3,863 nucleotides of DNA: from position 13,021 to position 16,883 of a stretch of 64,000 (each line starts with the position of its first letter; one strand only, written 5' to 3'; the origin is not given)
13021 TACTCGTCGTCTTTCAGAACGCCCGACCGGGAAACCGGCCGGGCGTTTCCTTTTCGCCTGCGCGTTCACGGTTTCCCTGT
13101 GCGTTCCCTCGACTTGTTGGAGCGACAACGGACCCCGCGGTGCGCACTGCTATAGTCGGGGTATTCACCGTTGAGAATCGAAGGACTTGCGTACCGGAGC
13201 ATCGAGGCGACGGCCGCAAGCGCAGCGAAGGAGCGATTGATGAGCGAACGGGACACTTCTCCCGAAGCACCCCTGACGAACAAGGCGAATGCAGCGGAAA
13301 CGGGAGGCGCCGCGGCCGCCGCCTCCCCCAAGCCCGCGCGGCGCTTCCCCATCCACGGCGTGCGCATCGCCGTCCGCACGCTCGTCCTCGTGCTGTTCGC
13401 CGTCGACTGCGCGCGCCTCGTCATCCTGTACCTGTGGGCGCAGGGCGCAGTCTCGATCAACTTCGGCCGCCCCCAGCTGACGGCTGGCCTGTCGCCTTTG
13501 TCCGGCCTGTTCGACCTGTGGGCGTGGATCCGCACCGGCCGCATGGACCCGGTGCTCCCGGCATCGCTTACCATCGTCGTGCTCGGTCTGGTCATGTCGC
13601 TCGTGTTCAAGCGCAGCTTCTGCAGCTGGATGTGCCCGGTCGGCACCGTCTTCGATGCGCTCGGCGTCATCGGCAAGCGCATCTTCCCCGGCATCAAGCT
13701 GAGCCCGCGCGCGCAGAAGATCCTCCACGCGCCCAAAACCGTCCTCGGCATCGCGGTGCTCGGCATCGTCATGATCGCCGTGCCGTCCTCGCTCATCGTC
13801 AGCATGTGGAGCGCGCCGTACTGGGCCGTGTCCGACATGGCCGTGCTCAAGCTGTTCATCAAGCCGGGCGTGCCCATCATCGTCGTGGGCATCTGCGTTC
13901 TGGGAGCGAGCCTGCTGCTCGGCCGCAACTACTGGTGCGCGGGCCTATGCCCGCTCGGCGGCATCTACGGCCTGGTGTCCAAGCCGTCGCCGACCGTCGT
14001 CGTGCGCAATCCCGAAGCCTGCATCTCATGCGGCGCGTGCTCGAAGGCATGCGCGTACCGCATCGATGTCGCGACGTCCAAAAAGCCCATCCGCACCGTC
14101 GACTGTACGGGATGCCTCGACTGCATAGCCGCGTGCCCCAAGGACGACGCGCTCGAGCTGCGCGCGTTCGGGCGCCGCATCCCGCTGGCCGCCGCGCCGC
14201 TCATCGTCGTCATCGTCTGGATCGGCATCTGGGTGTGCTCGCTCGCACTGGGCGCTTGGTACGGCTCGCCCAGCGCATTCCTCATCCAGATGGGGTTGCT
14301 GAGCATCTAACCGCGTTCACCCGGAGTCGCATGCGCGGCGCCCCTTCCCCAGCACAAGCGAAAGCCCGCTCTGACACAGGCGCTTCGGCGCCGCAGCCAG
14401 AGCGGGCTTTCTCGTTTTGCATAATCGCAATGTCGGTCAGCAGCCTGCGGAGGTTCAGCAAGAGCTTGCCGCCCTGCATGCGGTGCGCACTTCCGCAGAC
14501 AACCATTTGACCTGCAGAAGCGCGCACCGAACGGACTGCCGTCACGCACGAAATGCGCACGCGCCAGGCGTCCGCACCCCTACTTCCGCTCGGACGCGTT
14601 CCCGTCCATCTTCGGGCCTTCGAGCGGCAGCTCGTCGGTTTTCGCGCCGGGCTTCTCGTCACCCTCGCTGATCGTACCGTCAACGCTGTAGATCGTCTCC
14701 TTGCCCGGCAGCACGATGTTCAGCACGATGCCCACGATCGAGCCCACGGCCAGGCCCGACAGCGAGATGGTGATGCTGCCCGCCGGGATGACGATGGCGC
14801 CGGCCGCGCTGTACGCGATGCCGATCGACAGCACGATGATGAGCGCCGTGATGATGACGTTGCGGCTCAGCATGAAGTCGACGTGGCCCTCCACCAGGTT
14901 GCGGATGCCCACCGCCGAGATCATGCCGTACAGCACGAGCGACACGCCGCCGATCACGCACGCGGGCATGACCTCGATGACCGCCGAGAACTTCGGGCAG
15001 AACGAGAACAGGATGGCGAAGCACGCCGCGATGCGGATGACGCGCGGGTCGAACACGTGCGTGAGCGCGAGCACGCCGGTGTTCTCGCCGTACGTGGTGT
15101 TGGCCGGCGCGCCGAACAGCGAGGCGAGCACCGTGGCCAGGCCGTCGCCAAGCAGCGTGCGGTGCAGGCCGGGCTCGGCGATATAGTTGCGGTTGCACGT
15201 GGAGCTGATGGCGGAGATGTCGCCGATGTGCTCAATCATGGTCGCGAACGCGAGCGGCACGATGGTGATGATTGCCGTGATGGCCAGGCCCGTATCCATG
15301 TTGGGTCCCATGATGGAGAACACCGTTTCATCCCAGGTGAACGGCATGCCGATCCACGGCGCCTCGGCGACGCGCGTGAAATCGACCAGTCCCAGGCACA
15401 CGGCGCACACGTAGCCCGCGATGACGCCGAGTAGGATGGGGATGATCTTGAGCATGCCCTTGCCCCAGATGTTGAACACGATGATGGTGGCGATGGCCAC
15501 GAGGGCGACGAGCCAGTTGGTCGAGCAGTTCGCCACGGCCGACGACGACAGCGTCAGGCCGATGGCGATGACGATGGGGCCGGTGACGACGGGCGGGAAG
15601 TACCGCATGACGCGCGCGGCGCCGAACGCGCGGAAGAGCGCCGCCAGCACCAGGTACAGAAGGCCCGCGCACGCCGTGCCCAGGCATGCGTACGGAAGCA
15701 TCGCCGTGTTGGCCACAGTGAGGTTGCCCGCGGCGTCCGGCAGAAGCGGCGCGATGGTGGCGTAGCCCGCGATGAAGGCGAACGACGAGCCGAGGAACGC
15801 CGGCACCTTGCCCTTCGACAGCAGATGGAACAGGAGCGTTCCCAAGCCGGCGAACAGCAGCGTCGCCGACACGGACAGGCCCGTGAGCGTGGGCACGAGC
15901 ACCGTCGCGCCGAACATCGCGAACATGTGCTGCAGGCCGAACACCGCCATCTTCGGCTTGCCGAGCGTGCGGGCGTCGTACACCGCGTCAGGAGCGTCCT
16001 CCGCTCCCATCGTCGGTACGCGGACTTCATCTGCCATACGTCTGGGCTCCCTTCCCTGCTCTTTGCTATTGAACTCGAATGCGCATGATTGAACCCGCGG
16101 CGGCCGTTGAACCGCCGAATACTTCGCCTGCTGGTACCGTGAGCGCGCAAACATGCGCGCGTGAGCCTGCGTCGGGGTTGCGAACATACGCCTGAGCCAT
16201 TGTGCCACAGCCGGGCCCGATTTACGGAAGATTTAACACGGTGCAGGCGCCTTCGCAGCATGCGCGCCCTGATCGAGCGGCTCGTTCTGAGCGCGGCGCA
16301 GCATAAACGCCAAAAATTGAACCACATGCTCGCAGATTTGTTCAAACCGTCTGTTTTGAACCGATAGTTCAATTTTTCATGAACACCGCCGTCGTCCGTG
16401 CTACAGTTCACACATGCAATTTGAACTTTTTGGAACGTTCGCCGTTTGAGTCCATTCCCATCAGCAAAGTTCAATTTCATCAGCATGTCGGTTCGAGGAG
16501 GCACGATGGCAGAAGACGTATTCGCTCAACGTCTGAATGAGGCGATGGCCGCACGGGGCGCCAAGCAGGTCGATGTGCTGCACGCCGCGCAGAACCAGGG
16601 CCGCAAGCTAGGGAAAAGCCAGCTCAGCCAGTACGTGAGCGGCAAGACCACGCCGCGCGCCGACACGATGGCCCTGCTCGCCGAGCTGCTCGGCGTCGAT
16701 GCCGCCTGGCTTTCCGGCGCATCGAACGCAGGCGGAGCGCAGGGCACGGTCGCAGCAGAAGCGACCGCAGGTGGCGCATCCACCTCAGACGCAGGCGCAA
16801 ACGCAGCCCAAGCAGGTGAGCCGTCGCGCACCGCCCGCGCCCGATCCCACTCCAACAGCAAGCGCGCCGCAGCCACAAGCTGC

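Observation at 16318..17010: XRE-HTH fused to an AlaA-type aminotransferase, with internal SD/ATG at the enzyme domain and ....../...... palindromes in its promoter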

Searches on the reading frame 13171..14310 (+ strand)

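Call 57: search_protein_families(library=pfam, proteins=[window:13171-14310:+], max_evalue=0.001)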
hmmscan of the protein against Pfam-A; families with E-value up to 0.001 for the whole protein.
window:13171-14310:+ (379 aa): 8 families
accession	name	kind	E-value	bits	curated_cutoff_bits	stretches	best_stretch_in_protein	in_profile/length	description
PF12801.12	Fer4_5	-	8.9e-15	54.8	22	2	130-172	3-45/48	4Fe-4S binding domain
PF13237.11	Fer4_10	-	5.8e-08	33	25.5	1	277-323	2-53/53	4Fe-4S dicluster domain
PF00037.32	Fer4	-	3.1e-06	27.2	21.1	1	278-294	2-18/24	4Fe-4S binding domain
PF14697.11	Fer4_21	-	1.5e-05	25.5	35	1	281-329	5-58/59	4Fe-4S dicluster domain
PF13187.11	Fer4_9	-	1.9e-05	25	27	1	283-325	1-50/52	4Fe-4S dicluster domain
PF12838.12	Fer4_7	-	3.4e-05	24.7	27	1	284-325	2-51/52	4Fe-4S dicluster domain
PF12837.12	Fer4_6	-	6.9e-05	23.1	25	1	276-297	1-22/24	4Fe-4S binding domain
PF12797.12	Fer4_2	-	0.0003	21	24.5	1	276-295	2-21/22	4Fe-4S binding domain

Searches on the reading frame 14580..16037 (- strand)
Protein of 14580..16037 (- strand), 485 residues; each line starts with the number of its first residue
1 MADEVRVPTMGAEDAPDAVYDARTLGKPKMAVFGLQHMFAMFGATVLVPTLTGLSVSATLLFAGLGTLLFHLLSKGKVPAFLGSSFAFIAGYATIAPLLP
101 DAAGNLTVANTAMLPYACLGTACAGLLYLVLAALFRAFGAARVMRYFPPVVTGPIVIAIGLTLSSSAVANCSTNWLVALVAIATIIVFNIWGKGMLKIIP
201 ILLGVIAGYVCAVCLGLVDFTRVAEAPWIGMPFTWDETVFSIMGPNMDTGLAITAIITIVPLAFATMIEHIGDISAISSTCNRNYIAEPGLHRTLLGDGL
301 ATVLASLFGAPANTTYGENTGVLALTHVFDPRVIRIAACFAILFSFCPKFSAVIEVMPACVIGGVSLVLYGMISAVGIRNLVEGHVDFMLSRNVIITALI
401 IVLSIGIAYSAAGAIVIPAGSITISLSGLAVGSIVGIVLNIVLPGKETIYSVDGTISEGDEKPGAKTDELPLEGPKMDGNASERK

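Call 57: search_protein_families(library=pfam, proteins=[window:14580-16037:-], max_evalue=0.001)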
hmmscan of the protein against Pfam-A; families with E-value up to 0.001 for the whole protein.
window:14580-16037:- (485 aa): 1 family
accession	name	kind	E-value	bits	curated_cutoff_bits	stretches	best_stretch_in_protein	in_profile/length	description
PF00860.26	Xan_ur_permease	-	2.5e-86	290.2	27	1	29-410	2-386/389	Permease family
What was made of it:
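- Checked: The divergent gene (14580-16037, minus strand) is a Xan_ur_permease family protein (E 2.5e-86, call 57).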

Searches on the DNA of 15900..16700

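Call 7: search_rna_families(source=window, start=15900, end=16700, threshold=evalue, max_evalue=1)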
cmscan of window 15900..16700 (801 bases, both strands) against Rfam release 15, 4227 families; matches with E-value up to 1: 0.
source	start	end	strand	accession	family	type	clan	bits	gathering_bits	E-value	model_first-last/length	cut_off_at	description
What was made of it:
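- Tried and rejected: Rfam on 15900-16700 at E<=1 gave no match, so there is no known riboswitch or leader RNA (call 7).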

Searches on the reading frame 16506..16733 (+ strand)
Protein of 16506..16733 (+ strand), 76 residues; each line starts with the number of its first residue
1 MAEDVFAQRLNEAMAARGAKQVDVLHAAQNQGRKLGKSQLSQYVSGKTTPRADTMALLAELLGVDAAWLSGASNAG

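Call 14: find_related_loci(query=A2, collection=genome_contigs, flank=3500)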
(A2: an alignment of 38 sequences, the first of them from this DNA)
Query A2 (73 aa) in genome_contigs; peptide patterns used: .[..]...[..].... (x = any residue, [..] = any of these).
600 stretches matched a pattern (row limit reached: there are more); 597 encode a relative of the query (tblastn E <= 1e-3); the best 80 are kept; 80 distinct loci.
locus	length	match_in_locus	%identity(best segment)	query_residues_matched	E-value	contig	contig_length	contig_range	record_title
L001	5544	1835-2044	67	1-70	2e-27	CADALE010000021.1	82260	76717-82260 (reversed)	MAG: uncultured Coriobacteriaceae bacterium isolate RUG13402 genome assembly, contig: RUG13402_asm_21, whole genome shot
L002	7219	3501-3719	66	1-73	3e-27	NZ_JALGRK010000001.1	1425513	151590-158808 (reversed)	Olsenella intestinalis strain KCTC 25379 T1_scaffold1_length_1425513_cov_189.509248, whole genome shotgun sequence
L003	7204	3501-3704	66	6-73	2e-26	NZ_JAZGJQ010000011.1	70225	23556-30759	Olsenella absiana strain YH-ols2223 contig11, whole genome shotgun sequence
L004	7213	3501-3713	65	1-71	3e-26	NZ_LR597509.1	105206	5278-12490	Enorma burkinafasonensis strain Marseille-P9525, whole genome shotgun sequence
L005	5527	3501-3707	67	1-69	3e-26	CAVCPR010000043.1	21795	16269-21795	Anaerovoracaceae bacterium isolate H07600-L1_cleanbin_000014 genome assembly, contig: Spades_H07600-L1_contig_1264, whol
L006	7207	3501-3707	64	1-69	5e-26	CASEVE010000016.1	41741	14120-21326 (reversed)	uncultured Olsenella sp. isolate T11_L1_319319_idba_bin.2 genome assembly, contig: T11_L1_319319_idba_bin.2.fa_scaffold_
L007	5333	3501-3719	63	1-72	1e-25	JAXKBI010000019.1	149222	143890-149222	MAG: Eggerthellaceae bacterium isolate DOME_MAG_8595 8595_D0106_k141_56454, whole genome shotgun sequence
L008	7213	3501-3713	61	1-71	2e-25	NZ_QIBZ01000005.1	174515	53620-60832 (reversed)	Slackia isoflavoniconvertens strain DSM 22006 DSM22006T_contig_005, whole genome shotgun sequence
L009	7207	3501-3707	65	3-71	2e-25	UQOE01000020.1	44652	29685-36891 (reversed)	uncultured Ruminococcaceae bacterium isolate UMGS477 genome assembly, contig: NODE_117_length_44652_cov_50.885373, whole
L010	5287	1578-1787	63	1-70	3e-25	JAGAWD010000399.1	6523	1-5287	MAG: Olsenella sp. isolate RGIG8828 Water_deer_Ileum.Co__c185823, whole genome shotgun sequence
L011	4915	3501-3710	63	1-70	3e-25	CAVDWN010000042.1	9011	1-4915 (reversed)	Sphaerochaetaceae bacterium isolate SRR8978503_cleanbin_000002 genome assembly, contig: Spades_SRR8978503_contig_460, wh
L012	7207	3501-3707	64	1-69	4e-25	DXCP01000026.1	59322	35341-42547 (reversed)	MAG TPA_asm: Candidatus Olsenella excrementavium isolate ChiHjej10B9-743 ChiHjej10B9M5__C116067_L59322_SAMN08009864, who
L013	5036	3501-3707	65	1-69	3e-25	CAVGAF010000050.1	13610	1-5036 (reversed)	Butyrivibrio sp. CAG:318 isolate H07649-L1_cleanbin_000015 genome assembly, contig: Spades_H07649-L1_contig_3177, whole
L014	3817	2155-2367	59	1-71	5e-25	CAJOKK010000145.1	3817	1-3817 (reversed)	uncultured Atopobiaceae bacterium isolate Reindeer_1_mag_117 genome assembly, contig: scaffold_46242, whole genome shotg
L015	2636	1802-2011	61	1-70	5e-25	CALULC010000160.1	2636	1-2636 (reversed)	MAG: uncultured Atopobiaceae bacterium isolate BRZ_SB__bin7 genome assembly, contig: BRZ_SB__NODE_74337_length_2636_cov_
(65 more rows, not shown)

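Call 27: search_solved_structures(query=A2, max_evalue=0.01, show_alignments=2)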
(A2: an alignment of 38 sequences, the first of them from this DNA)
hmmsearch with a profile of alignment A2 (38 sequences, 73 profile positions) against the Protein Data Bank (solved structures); distinct sequences matched with E-value up to 0.01: 9.
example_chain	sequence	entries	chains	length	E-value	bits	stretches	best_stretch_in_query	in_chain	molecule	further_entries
5a7l_A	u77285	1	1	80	6.6e-16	61.4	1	4-71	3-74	CI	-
3zhm_A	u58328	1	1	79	7.2e-16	61.3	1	6-72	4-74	CI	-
6tri_A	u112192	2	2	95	1.2e-15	60.6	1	4-71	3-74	CI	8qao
3zhi_A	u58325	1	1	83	1.8e-14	56.8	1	3-72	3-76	CI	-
4cj9_A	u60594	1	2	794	6.5e-10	42.2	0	10-32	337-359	BURRH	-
4cja_A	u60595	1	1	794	7.2e-10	42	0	10-32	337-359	BURRH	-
2r63_A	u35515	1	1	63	0.00029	24.1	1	7-72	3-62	REPRESSOR PROTEIN FROM BACTERIOPHAGE 434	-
1r63_A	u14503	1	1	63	0.0024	21.1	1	28-72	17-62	REPRESSOR PROTEIN FROM BACTERIOPHAGE 434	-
1per_L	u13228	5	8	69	0.0032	20.7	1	28-72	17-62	PROTEIN (434 REPRESSOR) | 434 REPRESSOR | REPRESSOR PROTEIN CI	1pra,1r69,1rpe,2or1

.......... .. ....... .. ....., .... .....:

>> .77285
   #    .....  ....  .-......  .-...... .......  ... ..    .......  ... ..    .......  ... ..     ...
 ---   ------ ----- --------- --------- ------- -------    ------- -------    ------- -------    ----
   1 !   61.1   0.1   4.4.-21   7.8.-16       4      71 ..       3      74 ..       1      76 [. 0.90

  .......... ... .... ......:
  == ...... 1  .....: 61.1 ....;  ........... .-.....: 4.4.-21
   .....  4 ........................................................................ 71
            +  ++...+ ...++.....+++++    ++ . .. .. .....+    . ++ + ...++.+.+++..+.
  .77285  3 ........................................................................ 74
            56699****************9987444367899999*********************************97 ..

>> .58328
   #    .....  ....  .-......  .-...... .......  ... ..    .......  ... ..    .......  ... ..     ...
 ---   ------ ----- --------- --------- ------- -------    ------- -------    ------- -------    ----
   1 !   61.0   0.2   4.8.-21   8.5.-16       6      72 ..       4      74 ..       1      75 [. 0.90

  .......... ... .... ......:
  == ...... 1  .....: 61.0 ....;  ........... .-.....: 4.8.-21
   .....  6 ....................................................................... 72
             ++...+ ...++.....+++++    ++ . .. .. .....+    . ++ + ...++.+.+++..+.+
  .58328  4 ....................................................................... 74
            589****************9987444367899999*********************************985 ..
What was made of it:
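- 16506..16721 (+): HTH domain (aa 1-72, five helices). The recognition helix is K37-S45 (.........). The profile hits TP901-1 CI-NTD at E 6.6e-16 (call 27).
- On TP901-1 CI-type phage repressor: Profile E is 6.6e-16 (call 27).
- Closest known: CI repressor of lactococcal phage TP901-1. Same: The recognition helix is nearly identical (call 27).
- The closest solved homologue is TP901-1 CI-NTD (E 6.6e-16), with a nearly identical recognition helix (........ against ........, call 27).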

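Call 54: search_protein_families(library=phrogs, proteins=[window:16506-16733:+], max_evalue=0.001)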
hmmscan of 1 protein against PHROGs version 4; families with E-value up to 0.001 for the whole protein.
seq(76 aa): 5 families
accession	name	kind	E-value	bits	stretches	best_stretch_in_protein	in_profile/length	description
phrog_2967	-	transcription regulation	2.7e-12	47.7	1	6-73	11-73/225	transcriptional regulator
phrog_4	-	transcription regulation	2e-09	38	1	6-71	137-193/400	transcriptional repressor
phrog_3037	-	transcription regulation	1.3e-07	32.7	1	3-74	24-79/189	transcriptional repressor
phrog_2328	-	transcription regulation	5.2e-07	30.5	1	4-71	14-76/128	transcriptional repressor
phrog_8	-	transcription regulation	5.7e-07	30.3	1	4-71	75-137/346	transcriptional regulator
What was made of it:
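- On XRE / Cro-C1 (lambda-repressor-like) HTH: PHROG repressor families match at E 2.7e-12 (call 54).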

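Call 62: search_protein_representatives(alignment_id=A2)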
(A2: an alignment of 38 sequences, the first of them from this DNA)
Query: 38 sequences, 73 profile positions. Proteins with E-value up to 0.001 (for the whole library): 5606; up to 1e-10: 1094; up to 1e-30: 13. The best 150 are listed.
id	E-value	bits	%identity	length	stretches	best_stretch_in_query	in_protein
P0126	9.7e-36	137.8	-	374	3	1-71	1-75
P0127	5.2e-35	135.4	-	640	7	3-71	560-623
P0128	2.8e-33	129.9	-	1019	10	3-72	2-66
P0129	1.1e-31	124.8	-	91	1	1-72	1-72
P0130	1.3e-31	124.6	-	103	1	1-72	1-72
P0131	1.8e-31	124.1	-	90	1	1-71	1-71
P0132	2.2e-31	123.8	-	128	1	1-72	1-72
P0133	3.6e-31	123.1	-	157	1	1-72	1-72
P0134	4.2e-31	122.9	-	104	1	1-72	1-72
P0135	5.4e-31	122.6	-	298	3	1-71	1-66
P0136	6.0e-31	122.4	-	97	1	1-72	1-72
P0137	6.3e-31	122.4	-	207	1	1-72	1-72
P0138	8.6e-31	121.9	-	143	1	1-72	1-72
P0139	1.2e-30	121.4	-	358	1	1-72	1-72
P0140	1.6e-30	121.1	-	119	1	1-71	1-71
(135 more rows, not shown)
